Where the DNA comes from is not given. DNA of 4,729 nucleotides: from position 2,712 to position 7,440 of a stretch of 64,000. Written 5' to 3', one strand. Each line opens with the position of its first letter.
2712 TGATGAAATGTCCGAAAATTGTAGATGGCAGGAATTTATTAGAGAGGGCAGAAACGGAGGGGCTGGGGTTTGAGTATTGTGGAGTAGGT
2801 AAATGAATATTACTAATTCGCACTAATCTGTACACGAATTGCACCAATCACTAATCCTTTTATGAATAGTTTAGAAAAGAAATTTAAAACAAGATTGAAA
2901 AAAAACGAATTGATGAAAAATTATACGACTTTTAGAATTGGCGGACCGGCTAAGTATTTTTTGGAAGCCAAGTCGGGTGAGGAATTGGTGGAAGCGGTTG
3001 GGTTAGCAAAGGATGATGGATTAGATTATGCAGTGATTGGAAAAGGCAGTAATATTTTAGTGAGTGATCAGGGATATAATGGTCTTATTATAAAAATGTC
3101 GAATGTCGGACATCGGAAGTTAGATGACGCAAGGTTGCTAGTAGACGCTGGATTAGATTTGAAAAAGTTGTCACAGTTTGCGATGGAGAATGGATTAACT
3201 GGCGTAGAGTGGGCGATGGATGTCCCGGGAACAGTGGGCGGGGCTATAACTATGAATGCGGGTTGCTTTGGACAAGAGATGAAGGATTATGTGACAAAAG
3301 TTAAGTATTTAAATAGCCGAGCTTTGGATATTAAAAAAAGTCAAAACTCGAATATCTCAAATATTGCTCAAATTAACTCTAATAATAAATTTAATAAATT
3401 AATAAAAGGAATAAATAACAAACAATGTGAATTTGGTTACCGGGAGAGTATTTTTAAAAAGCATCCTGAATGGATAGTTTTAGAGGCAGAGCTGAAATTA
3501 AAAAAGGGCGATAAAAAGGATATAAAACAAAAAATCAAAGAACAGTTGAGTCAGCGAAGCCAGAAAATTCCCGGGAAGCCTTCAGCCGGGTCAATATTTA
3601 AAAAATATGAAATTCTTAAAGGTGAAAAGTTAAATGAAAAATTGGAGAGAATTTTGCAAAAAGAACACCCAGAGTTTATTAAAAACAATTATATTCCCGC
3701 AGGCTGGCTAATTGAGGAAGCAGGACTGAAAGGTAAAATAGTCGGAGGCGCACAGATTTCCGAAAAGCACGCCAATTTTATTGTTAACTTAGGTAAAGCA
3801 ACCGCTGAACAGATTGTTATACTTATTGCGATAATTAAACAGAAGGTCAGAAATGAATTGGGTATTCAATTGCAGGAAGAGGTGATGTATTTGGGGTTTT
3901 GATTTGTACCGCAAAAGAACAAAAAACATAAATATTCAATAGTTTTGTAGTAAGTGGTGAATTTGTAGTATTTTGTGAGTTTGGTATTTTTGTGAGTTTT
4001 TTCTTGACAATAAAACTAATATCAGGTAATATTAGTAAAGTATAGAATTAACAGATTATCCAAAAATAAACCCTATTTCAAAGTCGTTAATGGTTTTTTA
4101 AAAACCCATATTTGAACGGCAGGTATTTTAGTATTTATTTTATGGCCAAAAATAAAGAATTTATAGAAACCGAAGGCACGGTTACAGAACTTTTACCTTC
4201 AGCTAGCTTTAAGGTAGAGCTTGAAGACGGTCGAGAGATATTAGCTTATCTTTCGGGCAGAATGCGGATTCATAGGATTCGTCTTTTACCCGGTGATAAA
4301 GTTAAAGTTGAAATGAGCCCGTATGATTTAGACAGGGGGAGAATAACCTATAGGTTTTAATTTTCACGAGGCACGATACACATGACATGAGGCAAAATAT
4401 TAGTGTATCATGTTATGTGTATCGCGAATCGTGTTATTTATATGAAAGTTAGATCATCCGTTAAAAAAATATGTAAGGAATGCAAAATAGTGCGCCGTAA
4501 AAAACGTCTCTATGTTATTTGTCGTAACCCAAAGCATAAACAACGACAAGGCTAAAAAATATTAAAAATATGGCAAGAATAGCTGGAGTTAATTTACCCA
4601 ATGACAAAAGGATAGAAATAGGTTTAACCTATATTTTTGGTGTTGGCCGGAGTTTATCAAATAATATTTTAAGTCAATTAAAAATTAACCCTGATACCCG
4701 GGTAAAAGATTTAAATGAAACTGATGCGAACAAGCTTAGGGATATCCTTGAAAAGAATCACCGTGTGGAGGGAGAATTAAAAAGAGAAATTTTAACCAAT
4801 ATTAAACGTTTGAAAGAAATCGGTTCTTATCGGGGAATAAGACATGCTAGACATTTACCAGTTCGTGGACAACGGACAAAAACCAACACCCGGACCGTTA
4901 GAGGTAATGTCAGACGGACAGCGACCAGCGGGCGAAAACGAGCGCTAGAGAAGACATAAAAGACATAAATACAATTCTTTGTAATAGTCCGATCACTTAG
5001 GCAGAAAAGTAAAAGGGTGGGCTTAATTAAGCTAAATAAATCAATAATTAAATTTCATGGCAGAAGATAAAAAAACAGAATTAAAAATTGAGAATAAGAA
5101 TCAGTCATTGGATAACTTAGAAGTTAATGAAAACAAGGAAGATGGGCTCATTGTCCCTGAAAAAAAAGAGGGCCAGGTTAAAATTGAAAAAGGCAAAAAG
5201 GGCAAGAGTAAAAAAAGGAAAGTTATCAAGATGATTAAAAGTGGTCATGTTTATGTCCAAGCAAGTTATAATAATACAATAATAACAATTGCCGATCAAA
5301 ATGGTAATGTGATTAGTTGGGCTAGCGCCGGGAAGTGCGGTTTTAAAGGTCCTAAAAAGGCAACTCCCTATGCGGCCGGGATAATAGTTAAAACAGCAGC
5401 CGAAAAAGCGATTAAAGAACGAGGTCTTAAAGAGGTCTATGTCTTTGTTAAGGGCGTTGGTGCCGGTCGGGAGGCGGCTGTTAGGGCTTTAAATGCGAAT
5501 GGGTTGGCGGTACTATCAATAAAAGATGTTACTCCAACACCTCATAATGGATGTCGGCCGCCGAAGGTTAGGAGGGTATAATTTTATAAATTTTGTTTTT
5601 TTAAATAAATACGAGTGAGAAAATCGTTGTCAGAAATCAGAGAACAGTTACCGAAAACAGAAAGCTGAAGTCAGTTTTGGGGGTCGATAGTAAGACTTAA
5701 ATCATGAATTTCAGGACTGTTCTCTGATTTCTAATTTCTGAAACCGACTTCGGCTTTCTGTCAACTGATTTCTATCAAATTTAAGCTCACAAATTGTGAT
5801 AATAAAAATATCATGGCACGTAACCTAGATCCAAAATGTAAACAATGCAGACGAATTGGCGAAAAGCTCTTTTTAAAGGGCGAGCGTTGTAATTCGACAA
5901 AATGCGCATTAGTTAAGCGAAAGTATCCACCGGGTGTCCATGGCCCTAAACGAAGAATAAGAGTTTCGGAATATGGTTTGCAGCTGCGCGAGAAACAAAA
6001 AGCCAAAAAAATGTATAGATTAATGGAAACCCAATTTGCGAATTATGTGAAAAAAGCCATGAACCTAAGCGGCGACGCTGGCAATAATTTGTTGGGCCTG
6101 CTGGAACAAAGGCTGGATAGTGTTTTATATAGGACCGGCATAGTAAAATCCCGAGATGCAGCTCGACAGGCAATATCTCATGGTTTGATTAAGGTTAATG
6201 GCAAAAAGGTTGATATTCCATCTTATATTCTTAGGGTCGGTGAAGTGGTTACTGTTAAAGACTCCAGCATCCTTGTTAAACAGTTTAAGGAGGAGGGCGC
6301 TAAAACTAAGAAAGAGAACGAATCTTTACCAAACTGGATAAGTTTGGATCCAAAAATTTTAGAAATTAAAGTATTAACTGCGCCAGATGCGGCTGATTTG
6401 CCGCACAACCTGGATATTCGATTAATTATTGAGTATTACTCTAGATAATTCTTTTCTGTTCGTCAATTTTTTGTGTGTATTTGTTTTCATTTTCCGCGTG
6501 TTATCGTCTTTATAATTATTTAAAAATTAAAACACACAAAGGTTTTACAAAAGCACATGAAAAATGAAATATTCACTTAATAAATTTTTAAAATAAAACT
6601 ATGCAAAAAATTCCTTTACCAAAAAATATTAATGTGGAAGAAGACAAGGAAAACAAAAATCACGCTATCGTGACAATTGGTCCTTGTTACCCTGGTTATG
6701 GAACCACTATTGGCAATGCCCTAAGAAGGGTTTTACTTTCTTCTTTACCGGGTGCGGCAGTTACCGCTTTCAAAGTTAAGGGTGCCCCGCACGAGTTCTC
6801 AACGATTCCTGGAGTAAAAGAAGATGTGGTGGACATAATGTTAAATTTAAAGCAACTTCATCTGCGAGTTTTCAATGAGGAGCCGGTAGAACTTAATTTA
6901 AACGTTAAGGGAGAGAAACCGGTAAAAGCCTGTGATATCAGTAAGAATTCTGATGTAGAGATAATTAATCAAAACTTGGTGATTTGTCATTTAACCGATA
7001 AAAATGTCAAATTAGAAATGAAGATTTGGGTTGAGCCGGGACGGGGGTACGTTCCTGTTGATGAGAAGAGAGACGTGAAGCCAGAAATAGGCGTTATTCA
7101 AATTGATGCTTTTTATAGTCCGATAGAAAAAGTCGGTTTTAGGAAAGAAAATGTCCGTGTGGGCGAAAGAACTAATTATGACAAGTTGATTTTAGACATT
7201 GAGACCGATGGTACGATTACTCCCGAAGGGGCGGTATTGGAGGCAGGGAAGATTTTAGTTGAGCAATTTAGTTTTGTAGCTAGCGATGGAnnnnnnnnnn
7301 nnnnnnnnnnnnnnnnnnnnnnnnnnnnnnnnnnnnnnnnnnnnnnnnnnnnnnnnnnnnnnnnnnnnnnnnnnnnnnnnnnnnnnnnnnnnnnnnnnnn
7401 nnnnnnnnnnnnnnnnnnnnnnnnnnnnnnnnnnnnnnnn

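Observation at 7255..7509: RpoA lacks the alpha-CTD; an acidic tail with a terminal AT-hook (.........) replaces it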

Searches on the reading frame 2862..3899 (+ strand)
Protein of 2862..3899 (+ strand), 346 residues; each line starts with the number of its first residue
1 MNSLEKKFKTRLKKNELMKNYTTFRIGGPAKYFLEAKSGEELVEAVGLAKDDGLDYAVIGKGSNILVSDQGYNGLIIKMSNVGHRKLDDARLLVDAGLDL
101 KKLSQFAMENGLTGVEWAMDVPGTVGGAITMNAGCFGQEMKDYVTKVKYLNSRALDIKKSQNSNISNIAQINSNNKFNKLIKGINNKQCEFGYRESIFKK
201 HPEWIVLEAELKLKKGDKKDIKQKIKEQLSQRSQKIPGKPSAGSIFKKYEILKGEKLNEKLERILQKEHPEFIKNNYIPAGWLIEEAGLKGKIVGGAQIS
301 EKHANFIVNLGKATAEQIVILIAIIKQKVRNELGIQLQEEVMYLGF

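Call 26: search_protein_families(library=pfam, proteins=[window:2862-3899:+], max_evalue=1)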
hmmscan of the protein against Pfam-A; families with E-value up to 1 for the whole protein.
window:2862-3899:+ (346 aa): 6 families
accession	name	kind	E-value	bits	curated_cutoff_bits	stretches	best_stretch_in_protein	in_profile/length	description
PF02873.21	MurB_C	-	2.8e-29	101.6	27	1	220-343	1-98/99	UDP-N-acetylenolpyruvoylglucosamine reductase, C-terminal domain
PF01565.28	FAD_binding_4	-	2.4e-19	69.9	26.4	1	31-151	2-130/139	FAD binding domain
PF03464.20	eRF1_2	-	0.015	16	27.1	1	221-276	17-73/133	eRF1 domain 2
PF23895.1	Phage_zn_bind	-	0.057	13.9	27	1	185-206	43-64/69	Phage zinc binding domain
PF22658.2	YycE-like_N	-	0.26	11.6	27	0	94-115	17-38/52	YycE-like N-terminal domain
PF12095.13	CRR7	-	0.33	11.8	25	0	195-237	3-45/84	Protein CHLORORESPIRATORY REDUCTION 7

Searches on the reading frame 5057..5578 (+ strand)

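Call 26: search_protein_families(library=pfam, proteins=[window:5057-5578:+], max_evalue=1)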
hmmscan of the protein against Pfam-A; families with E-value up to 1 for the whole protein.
window:5057-5578:+ (174 aa): 2 families
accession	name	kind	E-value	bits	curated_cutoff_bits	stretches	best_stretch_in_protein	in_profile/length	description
PF00411.24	Ribosomal_S11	-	1.9e-40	138.1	25.1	1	63-173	1-110/110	Ribosomal protein S11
PF01479.30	S4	-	0.059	13.5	22.8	1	48-67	10-30/48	S4 domain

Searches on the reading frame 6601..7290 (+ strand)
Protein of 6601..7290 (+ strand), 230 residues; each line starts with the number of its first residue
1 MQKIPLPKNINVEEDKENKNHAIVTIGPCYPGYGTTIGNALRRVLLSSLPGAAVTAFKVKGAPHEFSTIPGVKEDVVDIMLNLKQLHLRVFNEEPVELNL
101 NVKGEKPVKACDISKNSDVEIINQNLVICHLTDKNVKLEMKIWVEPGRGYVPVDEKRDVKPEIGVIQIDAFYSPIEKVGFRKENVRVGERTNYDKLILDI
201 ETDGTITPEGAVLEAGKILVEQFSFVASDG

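Call 51: search_protein_representatives(protein=window:6601-7290:+)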
Query: 230 residues. Proteins with E-value up to 0.001 (for the whole library): 9184; up to 1e-10: 5742; up to 1e-30: 1206. The best 150 are listed.
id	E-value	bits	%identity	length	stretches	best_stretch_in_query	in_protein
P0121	2.8e-88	311.7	42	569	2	25-225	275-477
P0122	3.1e-78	278.9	42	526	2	8-224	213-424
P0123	2.3e-74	266.2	56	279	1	1-228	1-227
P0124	4.7e-74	265.2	57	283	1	1-226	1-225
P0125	2.0e-73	263.2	56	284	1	1-227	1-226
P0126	1.7e-71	256.9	56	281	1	1-226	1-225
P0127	2.2e-71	256.5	56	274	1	4-228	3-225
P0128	4.6e-70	252.2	54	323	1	2-225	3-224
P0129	1.8e-69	250.2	53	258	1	1-228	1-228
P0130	1.4e-67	244.1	52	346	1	1-226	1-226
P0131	1.4e-65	237.5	51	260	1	2-226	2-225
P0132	2.5e-65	236.7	55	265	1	1-226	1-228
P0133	3.2e-65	236.3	53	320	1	4-225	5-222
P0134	9.8e-65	234.7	57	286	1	4-225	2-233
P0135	1.9e-64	233.8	50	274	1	3-226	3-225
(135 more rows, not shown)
